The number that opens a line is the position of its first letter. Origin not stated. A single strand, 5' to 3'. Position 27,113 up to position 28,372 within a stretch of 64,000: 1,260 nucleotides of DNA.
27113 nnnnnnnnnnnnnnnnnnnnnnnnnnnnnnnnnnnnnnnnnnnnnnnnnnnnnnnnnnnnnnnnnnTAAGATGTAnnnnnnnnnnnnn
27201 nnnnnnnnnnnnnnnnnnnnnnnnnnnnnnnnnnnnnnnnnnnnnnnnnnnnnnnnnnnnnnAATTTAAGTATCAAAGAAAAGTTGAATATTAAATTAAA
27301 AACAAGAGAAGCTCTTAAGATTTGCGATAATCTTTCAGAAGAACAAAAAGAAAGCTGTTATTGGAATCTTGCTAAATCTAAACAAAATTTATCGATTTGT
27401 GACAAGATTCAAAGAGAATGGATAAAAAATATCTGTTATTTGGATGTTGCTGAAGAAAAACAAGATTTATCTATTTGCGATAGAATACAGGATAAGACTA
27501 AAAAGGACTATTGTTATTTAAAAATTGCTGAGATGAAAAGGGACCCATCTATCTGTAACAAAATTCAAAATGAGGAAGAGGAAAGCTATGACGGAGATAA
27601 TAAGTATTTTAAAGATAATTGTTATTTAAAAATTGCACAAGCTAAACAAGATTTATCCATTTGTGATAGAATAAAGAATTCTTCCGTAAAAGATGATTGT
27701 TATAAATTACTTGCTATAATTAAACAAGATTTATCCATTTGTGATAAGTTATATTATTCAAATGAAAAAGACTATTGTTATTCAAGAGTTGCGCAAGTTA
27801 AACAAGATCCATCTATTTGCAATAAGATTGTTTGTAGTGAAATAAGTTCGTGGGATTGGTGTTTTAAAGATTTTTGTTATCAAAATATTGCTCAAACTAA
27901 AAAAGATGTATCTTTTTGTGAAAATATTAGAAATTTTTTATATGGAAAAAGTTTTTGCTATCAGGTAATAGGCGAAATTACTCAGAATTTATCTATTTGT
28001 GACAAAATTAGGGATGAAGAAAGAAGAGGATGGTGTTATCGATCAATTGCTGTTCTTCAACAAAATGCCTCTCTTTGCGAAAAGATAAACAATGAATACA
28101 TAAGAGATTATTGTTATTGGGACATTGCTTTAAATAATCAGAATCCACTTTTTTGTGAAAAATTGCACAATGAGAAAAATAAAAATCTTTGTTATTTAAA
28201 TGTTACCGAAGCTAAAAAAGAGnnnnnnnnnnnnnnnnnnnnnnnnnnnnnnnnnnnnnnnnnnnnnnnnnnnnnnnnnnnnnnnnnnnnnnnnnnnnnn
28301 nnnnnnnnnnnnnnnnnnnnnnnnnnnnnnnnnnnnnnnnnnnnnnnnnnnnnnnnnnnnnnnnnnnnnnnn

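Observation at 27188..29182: Secreted protein built from about 11 tandem Cys-motif repeats of an unrecognised type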

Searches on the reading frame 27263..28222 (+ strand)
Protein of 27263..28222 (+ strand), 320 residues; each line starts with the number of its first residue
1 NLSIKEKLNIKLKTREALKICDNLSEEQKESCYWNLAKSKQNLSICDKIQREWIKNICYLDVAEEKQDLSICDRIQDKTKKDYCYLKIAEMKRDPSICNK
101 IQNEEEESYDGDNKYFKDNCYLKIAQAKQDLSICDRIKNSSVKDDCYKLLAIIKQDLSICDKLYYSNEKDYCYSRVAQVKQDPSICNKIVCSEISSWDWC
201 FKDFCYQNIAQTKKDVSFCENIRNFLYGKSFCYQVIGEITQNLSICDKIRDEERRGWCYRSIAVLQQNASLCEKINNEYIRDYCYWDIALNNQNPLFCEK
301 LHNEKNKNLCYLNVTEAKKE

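Call 24: search_protein_families(library=pfam, alignment_id=A2, max_evalue=0.01)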
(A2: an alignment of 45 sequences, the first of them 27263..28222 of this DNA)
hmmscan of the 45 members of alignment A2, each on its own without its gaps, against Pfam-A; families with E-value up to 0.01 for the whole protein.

A. member 1, window:27263-28222:+ (320 aa): 1 family
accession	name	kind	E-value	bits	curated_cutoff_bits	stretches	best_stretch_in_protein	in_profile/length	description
PF25605.1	Phage_80a_gp11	-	0.0035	18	27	0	99-128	11-40/76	Phage 80a gp11 protein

B. families by the number of members that match (of 45 scanned): 10 families
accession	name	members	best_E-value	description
PF14269.12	Arylsulfotran_2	1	2.2e-17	Arylsulfotransferase (ASST)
PF07603.17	Lcl_C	1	1.1e-10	Lcl C-terminal domain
PF05935.17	Arylsulfotrans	1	1.2e-10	Arylsulfotransferase (ASST)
PF18884.5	TSP3_bac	1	1e-07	Bacterial TSP3 repeat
PF01471.23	PG_binding_1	1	1.2e-06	Putative peptidoglycan binding domain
PF09603.15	Fib_succ_major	1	2.8e-06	Fibrobacter succinogenes major domain (Fib_succ_major)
PF14221.11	DUF4330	1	0.00039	Domain of unknown function (DUF4330)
PF03973.19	Triabin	1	0.0012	Triabin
PF20101.4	DUF6491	1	0.0024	Family of unknown function (DUF6491)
PF25605.1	Phage_80a_gp11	1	0.0035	Phage 80a gp11 protein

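Call 27: predict_structure(alignment_id=A2)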
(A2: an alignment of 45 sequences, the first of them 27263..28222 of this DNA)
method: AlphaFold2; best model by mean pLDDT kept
length: 320 residues; sequences in the alignment: 45
mean_pLDDT: 92.9   pTM: 0.83
mean pLDDT of the five models: 92.9, 92.8, 92.2, 92.0, 91.7
residues with pLDDT >= 90: 268; 70-90: 33; 50-70: 18; < 50: 1
segments of 3 or more residues with pLDDT < 50: none
pLDDT, mean of each block of 10 residues (from residue 1): 71 87 93 94 96 97 97 95 96 98 68 80 98 97 97 98 94 97 97 69 95 98 88 98 98 97 98 98 98 98 97 94
secondary structure, 60 per line:
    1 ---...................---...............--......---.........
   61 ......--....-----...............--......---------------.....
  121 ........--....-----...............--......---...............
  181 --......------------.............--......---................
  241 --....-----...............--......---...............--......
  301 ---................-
elements in order: H4-22 H26-40 H43-48 H52-66 H69-72 H78-92 H95-100 H116-128 H131-134 H140-154 H157-162 H166-180 H183-188 H201-213 H216-221 H225-240 H243-246 H252-266 H269-274 H278-292 H295-300 H304-319

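Call 39: search_solved_structures(query=A2, max_evalue=10, show_alignments=3)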
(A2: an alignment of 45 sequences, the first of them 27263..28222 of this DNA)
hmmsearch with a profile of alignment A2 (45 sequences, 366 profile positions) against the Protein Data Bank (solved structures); distinct sequences matched with E-value up to 10: 1.
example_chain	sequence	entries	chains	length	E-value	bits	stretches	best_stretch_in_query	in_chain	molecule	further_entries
9hmf_O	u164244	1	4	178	0.46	12.7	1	6-41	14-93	Flagellar protein FliL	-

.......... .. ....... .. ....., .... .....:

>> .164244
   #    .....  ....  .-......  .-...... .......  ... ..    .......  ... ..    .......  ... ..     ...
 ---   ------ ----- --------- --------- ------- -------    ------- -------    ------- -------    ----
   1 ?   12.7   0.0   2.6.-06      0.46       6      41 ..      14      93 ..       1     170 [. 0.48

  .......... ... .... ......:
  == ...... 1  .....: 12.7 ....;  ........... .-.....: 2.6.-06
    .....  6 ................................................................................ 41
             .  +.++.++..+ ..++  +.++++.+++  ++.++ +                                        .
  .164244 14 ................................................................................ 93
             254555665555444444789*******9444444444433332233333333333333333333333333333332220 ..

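Call 74: fold_search(model_id=the predicted structure, library=pdb)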
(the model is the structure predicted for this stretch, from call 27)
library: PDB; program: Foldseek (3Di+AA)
matches with E <= 10: 751; with E <= 0.001: 1
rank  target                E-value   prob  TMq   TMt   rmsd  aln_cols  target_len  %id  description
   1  3zpj                  8.6e-04  1.00  0.26  0.24  18.7       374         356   14  Crystal structure of Ton1535 from Thermococcus onnurineus NA1 (released 2013-12-04)
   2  3sf4_A                2.2e-03  0.96  0.18  0.18  16.6       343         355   11  Crystal structure of the complex between the conserved cell polarity proteins Inscuteable and LGN (released 2011-11-23)
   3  6hc2_C                3.5e-03  0.97  0.23  0.21  16.4       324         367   11  Crystal structure of NuMA/LGN hetero-hexamers (released 2019-05-29)
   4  3sf4_B                3.8e-03  0.90  0.18  0.17  16.1       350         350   10  Crystal structure of the complex between the conserved cell polarity proteins Inscuteable and LGN (released 2011-11-23)
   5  6hc2_E                5.2e-03  0.97  0.21  0.19  16.7       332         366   10  Crystal structure of NuMA/LGN hetero-hexamers (released 2019-05-29)
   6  6hc2_A                5.6e-03  0.97  0.23  0.21  16.1       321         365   10  Crystal structure of NuMA/LGN hetero-hexamers (released 2019-05-29)
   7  5a7d_H                7.9e-03  0.91  0.20  0.18  16.4       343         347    9  Tetrameric assembly of LGN with Inscuteable (released 2016-08-03)
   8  3sf4_C                9.4e-03  0.91  0.21  0.20  16.8       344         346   11  Crystal structure of the complex between the conserved cell polarity proteins Inscuteable and LGN (released 2011-11-23)
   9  6hc2_S                1.2e-02  0.93  0.23  0.21  16.2       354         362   10  Crystal structure of NuMA/LGN hetero-hexamers (released 2019-05-29)
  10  4wng_A                1.2e-02  0.80  0.18  0.17  16.6       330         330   10  Crystal structure of the TPR domain of LGN in complex with Frmpd4/Preso1 at 2.1 Angstrom resolution (released 2015-09-16)
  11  4wne_A                1.6e-02  0.69  0.17  0.16  15.1       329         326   11  Crystal structure of the TPR domain of LGN in complex with Frmpd4/Preso1 at 2.0 Angstrom resolution (released 2015-09-16)
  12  1w3b_A                1.9e-02  0.82  0.18  0.16  16.6       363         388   10  The superhelical TPR domain of O-linked GlcNAc transferase reveals structural similarities to importin alpha. (released 2004-09-09)
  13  9y6s_6y               2.7e-02  0.57  0.15  0.13  16.0       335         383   10  96-nm repeat of the Leishmania tarentolae doublet microtubule (released 2025-12-17)
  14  7ue2_A                3.0e-02  0.38  0.12  0.13  19.7       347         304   11  Crystal structure of designed helical repeat protein RPB_PLP3_R6 bound to PLPx6 peptide (released 2023-03-29)
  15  4a1s_A                3.1e-02  0.80  0.21  0.20  17.0       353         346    9  Crystallographic structure of the Pins:Insc complex (released 2012-03-28)
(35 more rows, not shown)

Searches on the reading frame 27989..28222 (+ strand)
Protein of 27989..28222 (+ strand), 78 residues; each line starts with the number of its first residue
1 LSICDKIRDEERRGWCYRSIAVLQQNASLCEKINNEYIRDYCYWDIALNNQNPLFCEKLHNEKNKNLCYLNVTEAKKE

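Call 73: find_homologous_proteins(query=A4, max_evalue=0.001)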
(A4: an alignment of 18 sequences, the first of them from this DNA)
Query A4 (18 sequences) (78 aa, profile of the alignment): 11 proteins with E <= 0.001 among 216 candidates.
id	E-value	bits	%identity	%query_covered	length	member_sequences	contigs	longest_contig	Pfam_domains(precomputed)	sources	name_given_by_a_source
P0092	1.2e-23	101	31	88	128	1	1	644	-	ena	-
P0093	8.7e-21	91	37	87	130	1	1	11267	-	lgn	-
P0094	9.7e-18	82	35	87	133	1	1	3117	-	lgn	-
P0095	1.6e-17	81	35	92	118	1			-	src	-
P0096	6.9e-17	79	41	88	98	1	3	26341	-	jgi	-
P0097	5.2e-15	73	40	62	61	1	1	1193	-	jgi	-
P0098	1.5e-14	72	32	92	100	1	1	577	-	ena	-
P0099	3.6e-13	67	25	73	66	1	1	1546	-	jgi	-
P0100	4.9e-10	57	37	54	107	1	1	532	-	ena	-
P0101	5.7e-10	57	23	88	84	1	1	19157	-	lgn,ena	-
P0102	1.5e-7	49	37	76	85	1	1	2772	-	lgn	-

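Call 89: search_solved_structures(query=A4, max_evalue=10)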
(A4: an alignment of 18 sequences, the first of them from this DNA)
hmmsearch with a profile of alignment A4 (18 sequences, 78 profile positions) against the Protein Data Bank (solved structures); distinct sequences matched with E-value up to 10: 1.
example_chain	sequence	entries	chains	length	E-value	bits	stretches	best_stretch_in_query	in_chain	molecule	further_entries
7wpz_B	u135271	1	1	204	0.8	13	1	24-47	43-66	Spike glycoprotein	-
